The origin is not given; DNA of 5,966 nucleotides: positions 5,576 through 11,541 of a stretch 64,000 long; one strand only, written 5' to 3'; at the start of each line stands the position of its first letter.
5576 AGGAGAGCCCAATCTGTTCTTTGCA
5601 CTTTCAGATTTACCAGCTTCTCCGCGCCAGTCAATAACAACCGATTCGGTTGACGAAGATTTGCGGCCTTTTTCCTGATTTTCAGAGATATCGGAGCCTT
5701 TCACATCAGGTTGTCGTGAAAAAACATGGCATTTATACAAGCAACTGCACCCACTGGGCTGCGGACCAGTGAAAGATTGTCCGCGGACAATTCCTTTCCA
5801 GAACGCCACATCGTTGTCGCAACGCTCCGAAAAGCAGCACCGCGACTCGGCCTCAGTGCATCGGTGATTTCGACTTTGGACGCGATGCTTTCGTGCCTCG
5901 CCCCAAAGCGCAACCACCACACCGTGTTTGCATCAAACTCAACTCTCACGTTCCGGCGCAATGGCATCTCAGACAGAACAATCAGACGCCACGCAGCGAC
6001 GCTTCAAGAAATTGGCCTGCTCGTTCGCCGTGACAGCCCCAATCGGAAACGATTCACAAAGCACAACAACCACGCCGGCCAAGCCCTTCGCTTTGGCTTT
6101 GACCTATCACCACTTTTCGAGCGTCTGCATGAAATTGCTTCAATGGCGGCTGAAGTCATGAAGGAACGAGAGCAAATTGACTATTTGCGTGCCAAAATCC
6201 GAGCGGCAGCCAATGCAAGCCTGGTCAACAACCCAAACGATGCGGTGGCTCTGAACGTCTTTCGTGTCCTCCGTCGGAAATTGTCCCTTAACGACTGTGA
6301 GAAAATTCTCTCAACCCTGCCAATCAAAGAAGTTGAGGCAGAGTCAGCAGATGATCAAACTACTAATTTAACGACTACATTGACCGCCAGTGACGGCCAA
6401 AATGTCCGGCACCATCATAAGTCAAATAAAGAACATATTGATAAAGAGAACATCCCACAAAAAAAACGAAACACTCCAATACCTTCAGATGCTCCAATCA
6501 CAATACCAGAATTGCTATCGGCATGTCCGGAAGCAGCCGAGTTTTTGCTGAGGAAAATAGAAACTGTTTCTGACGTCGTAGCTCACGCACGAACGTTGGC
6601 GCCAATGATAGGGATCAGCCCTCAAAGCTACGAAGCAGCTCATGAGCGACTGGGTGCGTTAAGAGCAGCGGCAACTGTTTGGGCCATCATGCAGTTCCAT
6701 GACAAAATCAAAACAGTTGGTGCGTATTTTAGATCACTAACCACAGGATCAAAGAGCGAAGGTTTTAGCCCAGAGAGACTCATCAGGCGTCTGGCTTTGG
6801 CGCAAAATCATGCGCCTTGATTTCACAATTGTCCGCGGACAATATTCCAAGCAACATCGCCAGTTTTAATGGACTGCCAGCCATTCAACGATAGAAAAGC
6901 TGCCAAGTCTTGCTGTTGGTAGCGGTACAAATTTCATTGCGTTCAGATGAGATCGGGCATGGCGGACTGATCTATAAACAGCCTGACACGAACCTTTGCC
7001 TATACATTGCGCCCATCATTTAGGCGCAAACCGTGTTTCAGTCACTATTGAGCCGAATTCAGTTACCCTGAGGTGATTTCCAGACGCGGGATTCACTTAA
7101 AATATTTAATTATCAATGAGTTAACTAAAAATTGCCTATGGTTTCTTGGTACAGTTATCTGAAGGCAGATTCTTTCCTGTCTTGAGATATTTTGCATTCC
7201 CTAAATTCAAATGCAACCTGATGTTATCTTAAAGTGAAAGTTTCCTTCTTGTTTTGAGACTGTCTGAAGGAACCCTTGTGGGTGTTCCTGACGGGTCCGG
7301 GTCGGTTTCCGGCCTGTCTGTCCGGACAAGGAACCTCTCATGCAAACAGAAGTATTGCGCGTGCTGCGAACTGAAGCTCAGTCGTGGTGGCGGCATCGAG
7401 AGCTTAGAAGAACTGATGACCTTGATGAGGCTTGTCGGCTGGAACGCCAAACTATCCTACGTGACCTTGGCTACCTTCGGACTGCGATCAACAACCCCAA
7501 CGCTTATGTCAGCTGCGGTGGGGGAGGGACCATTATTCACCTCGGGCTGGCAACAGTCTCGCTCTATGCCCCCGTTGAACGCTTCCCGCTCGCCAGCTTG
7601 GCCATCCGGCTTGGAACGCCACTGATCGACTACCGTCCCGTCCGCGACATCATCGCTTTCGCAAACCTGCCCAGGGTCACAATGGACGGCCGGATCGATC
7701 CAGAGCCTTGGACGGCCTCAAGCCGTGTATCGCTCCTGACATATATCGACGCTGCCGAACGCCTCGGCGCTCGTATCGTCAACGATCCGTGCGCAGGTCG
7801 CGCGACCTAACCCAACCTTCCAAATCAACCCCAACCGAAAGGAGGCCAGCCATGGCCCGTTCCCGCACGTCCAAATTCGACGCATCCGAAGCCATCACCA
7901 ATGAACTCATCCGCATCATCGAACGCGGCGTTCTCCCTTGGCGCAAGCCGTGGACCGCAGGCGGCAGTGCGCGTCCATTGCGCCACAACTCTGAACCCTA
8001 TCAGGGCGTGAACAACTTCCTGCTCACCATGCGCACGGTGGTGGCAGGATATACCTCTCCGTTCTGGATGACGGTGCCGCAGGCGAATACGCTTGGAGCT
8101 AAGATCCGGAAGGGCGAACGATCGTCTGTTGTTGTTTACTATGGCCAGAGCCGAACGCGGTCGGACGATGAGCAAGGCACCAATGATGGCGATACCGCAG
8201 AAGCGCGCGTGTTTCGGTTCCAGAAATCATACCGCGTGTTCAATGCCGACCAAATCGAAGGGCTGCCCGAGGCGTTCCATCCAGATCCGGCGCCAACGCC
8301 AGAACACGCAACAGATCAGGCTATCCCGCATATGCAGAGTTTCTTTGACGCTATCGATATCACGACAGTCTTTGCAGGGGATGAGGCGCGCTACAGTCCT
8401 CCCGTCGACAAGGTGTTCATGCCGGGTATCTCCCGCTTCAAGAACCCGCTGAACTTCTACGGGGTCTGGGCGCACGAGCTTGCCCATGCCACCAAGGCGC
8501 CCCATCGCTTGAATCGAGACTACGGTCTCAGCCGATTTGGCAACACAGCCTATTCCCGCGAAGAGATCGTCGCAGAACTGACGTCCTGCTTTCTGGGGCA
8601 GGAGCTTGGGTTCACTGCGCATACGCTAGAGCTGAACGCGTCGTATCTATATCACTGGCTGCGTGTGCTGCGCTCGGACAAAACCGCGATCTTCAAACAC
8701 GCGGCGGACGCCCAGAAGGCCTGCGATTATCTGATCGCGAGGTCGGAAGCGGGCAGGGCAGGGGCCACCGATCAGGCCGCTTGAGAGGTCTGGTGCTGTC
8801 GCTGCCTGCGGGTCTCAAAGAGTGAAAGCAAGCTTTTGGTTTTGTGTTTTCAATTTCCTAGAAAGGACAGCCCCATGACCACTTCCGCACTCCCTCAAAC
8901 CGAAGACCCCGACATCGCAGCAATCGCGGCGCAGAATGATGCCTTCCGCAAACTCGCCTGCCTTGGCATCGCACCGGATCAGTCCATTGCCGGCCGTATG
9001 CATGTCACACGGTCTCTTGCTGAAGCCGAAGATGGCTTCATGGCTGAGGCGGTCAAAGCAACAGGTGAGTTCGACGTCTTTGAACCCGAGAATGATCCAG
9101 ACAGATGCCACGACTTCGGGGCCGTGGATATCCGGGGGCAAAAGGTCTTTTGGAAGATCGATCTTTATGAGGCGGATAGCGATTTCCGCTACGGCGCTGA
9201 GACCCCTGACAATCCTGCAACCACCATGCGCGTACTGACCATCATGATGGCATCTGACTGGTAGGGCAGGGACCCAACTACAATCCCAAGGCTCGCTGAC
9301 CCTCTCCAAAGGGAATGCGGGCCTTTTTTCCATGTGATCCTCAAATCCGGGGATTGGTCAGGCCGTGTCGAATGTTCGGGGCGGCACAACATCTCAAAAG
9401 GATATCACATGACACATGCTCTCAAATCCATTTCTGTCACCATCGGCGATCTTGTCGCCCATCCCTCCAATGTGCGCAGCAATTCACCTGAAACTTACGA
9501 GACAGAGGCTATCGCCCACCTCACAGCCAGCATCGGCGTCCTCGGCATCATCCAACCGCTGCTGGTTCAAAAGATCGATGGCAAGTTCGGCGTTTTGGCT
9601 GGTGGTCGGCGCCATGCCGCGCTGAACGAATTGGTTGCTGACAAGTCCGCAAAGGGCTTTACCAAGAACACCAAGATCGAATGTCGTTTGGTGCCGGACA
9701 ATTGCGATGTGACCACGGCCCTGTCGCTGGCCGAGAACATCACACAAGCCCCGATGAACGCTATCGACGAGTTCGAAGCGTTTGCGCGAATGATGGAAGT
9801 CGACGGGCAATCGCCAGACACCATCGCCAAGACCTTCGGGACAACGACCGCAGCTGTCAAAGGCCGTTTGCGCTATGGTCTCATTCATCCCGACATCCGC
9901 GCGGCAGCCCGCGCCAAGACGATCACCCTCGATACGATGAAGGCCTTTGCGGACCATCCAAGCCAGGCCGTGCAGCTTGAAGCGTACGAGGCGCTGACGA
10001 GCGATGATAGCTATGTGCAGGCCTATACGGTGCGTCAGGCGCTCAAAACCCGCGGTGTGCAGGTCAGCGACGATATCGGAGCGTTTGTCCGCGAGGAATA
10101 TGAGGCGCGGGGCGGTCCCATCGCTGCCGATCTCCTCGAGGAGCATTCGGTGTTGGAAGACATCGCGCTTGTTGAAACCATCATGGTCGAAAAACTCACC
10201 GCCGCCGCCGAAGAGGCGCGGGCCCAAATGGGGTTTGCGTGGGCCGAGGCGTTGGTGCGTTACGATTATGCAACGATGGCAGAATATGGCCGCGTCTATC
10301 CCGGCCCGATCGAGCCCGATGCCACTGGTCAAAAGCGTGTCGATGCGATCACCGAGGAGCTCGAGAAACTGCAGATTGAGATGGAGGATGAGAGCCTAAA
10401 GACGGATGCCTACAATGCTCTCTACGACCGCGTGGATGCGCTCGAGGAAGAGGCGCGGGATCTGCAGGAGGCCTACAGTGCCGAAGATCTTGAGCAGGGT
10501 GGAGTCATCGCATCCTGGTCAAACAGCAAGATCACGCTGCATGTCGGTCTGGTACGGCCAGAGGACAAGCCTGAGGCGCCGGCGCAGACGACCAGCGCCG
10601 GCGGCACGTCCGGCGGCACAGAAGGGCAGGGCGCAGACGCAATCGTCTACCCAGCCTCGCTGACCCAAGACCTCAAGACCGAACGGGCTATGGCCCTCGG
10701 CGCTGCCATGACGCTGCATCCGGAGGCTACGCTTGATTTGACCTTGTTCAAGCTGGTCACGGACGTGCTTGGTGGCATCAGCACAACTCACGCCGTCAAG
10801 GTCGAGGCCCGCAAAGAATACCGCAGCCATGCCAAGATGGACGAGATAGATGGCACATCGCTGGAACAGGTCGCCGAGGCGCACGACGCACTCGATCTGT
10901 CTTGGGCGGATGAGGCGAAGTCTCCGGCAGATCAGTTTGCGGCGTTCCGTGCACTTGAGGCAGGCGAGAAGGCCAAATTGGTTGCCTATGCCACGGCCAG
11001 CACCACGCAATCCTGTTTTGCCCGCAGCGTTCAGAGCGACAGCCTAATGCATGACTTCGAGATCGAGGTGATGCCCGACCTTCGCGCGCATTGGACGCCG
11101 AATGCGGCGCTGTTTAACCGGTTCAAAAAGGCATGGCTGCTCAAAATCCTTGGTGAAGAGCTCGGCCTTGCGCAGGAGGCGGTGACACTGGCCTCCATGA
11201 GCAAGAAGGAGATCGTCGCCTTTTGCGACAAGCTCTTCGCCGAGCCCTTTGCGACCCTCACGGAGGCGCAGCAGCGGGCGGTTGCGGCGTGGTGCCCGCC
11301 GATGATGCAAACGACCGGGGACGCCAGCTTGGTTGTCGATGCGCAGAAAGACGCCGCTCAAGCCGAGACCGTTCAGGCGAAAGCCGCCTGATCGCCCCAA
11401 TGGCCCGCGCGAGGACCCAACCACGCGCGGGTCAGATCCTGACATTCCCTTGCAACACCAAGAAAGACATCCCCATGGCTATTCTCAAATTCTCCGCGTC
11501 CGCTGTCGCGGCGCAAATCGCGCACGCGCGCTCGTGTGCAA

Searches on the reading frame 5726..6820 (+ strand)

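Call 55: search_protein_families(library=pfam, proteins=[window:5726-6820:+], max_evalue=0.001)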
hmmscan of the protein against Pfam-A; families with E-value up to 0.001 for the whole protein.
window:5726-6820:+ (364 aa): 2 families
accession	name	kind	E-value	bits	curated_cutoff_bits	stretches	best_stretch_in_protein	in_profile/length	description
PF03428.19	RP-C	-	8.9e-32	110.7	24.4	1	22-161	22-163/175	Replication protein C N-terminal domain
PF11800.13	RP-C_C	-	2.8e-19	69.7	32.6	1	260-353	2-96/102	Replication protein C C-terminal region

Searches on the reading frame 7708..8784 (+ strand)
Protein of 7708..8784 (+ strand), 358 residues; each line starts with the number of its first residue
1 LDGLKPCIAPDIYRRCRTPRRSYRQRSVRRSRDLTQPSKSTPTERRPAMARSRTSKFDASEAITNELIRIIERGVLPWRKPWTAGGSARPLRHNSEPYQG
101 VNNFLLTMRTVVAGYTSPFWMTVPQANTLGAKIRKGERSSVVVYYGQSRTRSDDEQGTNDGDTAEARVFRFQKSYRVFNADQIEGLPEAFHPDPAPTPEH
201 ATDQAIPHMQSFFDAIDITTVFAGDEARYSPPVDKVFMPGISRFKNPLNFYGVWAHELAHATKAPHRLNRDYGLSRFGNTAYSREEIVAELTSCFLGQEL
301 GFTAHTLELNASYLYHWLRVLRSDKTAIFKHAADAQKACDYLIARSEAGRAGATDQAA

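Call 8: search_protein_families(library=pfam, proteins=[window:7708-8784:+], max_evalue=0.001)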
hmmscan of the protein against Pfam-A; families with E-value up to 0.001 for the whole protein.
window:7708-8784:+ (358 aa): 2 families
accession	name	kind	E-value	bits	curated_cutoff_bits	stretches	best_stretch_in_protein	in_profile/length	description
PF18818.7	MPTase-PolyVal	-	3.2e-36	124.6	27.5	1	208-333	2-125/126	Zincin-like metallopeptidase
PF08401.16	ArdcN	-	7.6e-33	113.8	22.6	1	58-178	2-123/123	N-terminal domain of anti-restriction factor ArdC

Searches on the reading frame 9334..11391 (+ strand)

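Call 8: search_protein_families(library=pfam, proteins=[window:9334-11391:+], max_evalue=0.001)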
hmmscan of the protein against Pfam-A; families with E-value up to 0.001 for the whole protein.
window:9334-11391:+ (685 aa): 2 families
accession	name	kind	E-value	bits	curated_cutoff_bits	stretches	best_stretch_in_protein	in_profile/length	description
PF02195.25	ParB_N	-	1.9e-06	28.3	26.3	1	53-99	20-67/95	ParB N-terminal domain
PF17762.8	HTH_ParB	-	0.00036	21.1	22.6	0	141-228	3-90/102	ParB HTH domain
